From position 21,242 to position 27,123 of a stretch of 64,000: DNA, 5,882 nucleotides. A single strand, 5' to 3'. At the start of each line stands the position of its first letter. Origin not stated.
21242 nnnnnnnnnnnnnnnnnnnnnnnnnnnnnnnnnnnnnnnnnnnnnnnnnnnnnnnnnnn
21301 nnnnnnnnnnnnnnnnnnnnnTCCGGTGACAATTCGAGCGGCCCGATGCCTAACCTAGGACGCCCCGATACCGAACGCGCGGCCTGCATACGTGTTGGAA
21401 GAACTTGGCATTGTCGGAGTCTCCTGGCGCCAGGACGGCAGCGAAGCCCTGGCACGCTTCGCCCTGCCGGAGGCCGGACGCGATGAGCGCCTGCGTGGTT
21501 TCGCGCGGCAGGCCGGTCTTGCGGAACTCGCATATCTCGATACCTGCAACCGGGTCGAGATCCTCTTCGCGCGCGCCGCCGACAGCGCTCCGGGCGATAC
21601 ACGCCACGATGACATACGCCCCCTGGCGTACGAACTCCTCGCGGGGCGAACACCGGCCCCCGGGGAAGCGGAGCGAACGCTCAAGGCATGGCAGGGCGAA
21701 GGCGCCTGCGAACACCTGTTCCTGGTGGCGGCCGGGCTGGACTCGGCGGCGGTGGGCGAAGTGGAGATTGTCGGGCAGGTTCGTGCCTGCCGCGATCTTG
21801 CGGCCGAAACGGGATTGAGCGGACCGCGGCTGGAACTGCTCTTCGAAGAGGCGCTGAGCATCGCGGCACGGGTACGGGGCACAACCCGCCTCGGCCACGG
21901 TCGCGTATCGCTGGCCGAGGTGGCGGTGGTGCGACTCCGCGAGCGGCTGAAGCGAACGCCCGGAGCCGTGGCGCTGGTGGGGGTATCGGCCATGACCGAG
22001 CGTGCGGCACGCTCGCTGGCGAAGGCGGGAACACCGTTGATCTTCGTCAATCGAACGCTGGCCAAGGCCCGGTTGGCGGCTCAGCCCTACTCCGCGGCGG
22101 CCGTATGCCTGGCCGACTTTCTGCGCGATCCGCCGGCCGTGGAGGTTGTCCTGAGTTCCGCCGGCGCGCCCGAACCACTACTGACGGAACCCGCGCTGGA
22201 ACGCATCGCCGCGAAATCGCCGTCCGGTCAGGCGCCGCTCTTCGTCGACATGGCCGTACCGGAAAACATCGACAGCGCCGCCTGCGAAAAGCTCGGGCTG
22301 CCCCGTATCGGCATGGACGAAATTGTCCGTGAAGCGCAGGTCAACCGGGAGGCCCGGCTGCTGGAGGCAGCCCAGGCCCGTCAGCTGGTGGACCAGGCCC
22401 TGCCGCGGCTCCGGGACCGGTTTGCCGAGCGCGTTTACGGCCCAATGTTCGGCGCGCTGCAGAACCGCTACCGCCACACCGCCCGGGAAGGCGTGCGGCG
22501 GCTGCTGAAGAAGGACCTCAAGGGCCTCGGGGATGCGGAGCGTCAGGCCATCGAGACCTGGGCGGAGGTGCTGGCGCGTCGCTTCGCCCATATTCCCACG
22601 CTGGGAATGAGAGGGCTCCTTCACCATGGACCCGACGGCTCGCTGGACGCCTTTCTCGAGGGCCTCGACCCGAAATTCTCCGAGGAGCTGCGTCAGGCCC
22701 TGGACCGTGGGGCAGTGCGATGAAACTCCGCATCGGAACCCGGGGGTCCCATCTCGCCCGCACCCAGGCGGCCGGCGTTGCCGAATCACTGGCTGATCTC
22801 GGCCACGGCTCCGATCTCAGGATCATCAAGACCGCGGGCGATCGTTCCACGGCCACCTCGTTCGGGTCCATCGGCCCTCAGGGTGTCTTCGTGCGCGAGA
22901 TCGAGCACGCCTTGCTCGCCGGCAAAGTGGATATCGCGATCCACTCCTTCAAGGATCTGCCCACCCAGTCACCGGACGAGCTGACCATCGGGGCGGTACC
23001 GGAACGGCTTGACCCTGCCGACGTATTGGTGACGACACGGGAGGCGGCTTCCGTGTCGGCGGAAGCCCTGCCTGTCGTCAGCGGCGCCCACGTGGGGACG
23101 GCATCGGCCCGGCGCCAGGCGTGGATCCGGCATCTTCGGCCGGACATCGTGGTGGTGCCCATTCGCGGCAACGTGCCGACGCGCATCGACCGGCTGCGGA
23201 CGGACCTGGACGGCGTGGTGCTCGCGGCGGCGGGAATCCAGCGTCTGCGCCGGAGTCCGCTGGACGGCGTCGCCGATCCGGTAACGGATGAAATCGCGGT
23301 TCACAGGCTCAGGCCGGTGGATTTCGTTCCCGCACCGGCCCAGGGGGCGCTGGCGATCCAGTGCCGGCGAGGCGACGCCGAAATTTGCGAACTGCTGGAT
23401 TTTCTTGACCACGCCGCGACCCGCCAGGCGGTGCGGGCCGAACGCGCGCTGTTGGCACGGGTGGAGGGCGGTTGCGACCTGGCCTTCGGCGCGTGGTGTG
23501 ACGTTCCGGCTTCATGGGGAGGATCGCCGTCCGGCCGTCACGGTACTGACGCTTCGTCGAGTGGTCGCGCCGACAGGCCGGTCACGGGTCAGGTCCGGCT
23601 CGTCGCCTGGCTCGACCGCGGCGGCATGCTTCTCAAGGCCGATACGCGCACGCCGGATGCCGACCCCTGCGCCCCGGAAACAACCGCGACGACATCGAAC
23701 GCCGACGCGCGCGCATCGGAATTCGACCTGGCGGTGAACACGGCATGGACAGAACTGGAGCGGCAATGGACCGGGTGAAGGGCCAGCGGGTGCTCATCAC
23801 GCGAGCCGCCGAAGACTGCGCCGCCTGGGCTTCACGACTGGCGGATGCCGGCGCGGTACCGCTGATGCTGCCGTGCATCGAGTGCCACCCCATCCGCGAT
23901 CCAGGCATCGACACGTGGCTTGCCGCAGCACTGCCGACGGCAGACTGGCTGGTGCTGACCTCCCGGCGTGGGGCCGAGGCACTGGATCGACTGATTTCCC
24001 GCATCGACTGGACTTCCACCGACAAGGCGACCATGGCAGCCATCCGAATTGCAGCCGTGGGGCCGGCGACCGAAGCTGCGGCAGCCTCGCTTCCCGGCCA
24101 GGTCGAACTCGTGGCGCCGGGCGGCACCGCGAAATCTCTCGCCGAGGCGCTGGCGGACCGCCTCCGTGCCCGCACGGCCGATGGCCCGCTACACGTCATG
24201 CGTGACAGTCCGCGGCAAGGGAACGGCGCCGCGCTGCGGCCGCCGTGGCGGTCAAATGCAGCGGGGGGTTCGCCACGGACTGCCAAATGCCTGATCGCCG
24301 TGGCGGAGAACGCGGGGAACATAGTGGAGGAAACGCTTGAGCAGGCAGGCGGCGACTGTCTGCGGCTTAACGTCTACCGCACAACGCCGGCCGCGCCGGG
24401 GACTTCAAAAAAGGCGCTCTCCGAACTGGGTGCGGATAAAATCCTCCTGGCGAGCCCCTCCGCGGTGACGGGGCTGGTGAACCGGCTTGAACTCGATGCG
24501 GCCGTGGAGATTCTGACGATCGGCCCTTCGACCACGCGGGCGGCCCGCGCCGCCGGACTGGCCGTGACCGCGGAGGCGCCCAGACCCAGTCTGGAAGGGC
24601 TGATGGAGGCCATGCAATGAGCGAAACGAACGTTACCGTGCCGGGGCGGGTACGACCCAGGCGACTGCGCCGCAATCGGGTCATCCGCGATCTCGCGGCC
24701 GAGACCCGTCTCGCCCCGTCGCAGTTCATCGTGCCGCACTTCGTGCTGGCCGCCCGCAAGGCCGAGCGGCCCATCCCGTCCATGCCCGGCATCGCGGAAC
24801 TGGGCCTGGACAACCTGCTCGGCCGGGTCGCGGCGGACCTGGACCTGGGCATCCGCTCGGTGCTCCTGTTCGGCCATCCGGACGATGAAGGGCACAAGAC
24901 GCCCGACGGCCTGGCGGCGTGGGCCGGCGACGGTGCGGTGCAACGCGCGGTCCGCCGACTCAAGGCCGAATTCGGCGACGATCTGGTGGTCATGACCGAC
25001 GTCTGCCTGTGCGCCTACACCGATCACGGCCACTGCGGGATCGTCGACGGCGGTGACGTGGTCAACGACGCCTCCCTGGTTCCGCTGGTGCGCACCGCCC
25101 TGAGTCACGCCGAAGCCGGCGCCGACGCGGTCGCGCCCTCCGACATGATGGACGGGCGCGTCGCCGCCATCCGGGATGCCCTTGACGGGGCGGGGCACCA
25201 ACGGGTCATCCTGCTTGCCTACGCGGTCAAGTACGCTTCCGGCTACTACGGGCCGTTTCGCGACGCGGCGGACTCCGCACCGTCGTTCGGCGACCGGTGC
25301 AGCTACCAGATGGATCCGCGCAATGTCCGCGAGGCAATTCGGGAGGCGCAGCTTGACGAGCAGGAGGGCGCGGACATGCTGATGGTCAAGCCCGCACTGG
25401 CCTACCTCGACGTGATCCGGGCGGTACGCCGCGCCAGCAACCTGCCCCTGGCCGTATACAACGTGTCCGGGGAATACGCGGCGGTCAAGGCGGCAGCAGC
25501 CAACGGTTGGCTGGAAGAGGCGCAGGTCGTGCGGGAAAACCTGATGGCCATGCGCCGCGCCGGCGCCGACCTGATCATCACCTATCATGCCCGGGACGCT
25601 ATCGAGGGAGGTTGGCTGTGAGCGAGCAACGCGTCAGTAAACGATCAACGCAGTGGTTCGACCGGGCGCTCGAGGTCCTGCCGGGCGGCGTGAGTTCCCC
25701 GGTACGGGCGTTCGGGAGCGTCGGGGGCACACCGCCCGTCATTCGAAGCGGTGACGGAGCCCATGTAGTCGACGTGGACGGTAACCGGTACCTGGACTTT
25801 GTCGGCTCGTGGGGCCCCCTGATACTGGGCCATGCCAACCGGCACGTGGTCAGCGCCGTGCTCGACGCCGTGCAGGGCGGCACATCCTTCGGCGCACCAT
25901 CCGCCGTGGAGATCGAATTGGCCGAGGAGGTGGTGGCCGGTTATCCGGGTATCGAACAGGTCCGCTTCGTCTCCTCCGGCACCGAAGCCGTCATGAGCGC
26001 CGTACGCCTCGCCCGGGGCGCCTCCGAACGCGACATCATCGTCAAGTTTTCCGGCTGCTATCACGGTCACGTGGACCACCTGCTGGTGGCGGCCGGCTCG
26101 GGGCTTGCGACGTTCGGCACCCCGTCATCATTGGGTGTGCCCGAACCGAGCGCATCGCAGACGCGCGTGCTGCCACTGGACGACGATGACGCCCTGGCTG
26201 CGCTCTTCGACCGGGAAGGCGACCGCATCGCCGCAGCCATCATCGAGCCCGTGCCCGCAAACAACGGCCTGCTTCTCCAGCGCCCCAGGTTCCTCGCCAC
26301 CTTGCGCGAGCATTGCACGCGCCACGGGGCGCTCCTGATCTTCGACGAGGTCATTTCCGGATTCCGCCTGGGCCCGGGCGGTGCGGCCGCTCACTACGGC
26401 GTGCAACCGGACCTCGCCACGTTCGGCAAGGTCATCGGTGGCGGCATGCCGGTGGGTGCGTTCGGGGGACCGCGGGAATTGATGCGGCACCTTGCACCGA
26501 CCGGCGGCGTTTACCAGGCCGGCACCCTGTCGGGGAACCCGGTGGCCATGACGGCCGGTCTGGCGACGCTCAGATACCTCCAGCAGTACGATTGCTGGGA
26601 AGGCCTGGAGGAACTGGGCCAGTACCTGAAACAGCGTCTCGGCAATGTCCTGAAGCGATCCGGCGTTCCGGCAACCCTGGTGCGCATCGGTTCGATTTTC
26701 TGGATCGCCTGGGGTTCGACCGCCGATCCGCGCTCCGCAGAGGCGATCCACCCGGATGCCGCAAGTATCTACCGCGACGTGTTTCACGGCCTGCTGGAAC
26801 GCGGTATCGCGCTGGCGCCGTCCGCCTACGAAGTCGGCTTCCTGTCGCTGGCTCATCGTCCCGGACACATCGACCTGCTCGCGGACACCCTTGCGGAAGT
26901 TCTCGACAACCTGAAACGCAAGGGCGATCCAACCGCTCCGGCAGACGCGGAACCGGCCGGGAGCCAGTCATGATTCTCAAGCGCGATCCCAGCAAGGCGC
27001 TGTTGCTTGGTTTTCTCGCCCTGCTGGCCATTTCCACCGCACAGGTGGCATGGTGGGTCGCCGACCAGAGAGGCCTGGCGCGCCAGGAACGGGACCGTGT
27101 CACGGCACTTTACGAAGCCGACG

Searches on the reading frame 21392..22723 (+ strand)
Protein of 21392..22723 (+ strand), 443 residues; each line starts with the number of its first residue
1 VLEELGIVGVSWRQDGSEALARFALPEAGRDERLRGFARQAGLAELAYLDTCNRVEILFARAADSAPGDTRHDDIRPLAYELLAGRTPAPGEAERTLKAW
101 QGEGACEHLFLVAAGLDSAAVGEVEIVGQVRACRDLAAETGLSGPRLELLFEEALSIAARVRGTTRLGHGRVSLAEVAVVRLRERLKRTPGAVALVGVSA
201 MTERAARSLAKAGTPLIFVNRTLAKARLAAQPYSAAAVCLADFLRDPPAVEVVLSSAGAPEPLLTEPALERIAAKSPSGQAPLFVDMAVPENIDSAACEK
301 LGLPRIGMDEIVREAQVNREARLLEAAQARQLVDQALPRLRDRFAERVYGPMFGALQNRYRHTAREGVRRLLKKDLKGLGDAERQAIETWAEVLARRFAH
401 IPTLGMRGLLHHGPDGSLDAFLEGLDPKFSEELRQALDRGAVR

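Call 19: search_protein_families(library=pfam, proteins=[window:21392-22723:+], max_evalue=0.0001)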
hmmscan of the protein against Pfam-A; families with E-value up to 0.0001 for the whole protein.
window:21392-22723:+ (443 aa): 2 families
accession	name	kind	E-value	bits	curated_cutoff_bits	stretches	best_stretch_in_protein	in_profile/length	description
PF05201.20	GlutR_N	-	9.5e-28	97.3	27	1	8-165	1-151/151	Glutamyl-tRNAGlu reductase, N-terminal domain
PF01488.26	Shikimate_DH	-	1.5e-13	51.4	24.3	1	192-300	14-124/138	Shikimate / quinate 5-dehydrogenase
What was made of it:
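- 21392..22723 (+): hemA (glutamyl-tRNA reductase), first gene of the operon. PF05201 97 bits and PF01488 (call 19).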

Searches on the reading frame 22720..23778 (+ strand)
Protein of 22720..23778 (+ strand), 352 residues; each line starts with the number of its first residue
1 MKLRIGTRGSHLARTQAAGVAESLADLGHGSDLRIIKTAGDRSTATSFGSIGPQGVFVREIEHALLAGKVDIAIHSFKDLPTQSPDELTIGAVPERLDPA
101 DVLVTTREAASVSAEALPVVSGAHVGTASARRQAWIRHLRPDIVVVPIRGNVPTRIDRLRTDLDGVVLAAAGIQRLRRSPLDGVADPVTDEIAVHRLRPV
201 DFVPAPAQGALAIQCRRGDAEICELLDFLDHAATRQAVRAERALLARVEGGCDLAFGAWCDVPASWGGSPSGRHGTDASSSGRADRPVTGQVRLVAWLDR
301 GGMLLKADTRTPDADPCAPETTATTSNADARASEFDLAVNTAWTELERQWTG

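Call 19: search_protein_families(library=pfam, proteins=[window:22720-23778:+], max_evalue=0.0001)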
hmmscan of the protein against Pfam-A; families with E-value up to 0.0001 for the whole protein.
window:22720-23778:+ (352 aa): 1 family
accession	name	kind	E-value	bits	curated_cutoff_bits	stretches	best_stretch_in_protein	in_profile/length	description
PF01379.25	Porphobil_deam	-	9e-65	218.5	22.1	1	3-223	1-206/207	Porphobilinogen deaminase, dipyromethane cofactor binding domain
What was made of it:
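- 22720..23778 (+): hemC (porphobilinogen deaminase). PF01379 218 bits (call 19).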

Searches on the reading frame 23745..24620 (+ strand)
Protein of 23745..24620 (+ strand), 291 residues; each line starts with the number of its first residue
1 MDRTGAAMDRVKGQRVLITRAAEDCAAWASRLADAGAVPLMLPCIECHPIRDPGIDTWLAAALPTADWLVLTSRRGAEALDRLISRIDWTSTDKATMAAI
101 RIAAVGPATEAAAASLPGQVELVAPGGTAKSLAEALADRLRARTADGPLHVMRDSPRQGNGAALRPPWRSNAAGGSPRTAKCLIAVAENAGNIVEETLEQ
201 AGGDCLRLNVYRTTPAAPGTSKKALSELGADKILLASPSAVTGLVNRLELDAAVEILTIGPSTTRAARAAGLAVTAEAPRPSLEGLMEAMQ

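Call 19: search_protein_families(library=pfam, proteins=[window:23745-24620:+], max_evalue=0.0001)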
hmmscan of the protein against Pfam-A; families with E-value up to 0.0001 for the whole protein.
window:23745-24620:+ (291 aa): 1 family
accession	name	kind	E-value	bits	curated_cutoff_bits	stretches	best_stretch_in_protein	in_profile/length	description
PF02602.20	HEM4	-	5.4e-38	130.8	27.5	2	27-142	2-115/231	Uroporphyrinogen-III synthase HemD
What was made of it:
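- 23745..24620 (+): hemD (uroporphyrinogen-III synthase); start codon uncertain. PF02602 131 bits (call 19).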

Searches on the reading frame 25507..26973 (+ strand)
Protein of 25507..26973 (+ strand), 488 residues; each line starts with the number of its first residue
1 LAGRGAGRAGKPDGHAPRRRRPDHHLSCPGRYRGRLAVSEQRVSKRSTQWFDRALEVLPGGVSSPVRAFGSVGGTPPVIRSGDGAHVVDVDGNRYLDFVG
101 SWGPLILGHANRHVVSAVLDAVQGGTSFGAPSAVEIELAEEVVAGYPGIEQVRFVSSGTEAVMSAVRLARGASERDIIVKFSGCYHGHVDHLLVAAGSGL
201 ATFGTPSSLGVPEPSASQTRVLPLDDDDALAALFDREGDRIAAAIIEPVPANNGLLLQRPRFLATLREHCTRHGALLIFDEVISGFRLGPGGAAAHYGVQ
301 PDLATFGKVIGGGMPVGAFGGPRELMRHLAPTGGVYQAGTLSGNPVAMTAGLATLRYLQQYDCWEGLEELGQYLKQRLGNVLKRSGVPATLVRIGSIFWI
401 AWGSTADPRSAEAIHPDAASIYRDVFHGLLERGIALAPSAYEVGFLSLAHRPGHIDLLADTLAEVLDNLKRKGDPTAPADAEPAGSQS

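Call 19: search_protein_families(library=pfam, proteins=[window:25507-26973:+], max_evalue=0.0001)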
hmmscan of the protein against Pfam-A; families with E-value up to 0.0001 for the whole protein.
window:25507-26973:+ (488 aa): 1 family
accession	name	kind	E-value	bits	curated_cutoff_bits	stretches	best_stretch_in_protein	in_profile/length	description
PF00202.27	Aminotran_3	-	3e-72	244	30.5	1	78-436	12-371/403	Aminotransferase class-III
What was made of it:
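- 25618..26973 (+): hemL (glutamate-1-semialdehyde aminomutase); GTG start overlapping the hemB stop. PF00202 244 bits (call 19).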
